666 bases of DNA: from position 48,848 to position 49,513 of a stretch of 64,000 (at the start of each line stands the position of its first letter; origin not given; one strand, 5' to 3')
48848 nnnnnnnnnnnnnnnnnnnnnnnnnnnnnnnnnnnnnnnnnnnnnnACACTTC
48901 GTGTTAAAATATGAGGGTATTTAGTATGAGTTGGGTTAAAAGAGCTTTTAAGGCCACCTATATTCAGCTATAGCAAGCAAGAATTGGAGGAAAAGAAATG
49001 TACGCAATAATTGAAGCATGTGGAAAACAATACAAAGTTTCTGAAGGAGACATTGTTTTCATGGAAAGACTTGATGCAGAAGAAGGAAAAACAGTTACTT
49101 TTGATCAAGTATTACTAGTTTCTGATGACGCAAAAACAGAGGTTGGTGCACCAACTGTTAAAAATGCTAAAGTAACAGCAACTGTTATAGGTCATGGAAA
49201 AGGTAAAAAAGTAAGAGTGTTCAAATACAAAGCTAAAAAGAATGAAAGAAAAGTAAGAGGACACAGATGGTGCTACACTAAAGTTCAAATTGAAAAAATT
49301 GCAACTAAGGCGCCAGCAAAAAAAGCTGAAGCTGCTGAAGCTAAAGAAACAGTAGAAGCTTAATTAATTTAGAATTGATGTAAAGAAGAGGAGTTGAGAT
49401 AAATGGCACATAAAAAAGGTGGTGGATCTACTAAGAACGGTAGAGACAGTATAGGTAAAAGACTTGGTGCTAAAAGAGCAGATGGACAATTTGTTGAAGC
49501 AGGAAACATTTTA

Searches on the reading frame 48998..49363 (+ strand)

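Call 69: search_protein_families(library=pfam, proteins=[window:48998-49363:+], max_evalue=0.0001)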
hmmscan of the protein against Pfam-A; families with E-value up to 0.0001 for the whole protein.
window:48998-49363:+ (121 aa): 1 family
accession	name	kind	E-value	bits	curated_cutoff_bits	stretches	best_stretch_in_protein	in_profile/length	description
PF00829.26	Ribosomal_L21p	-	2.5e-39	134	27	1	1-101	1-99/99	Ribosomal prokaryotic L21 protein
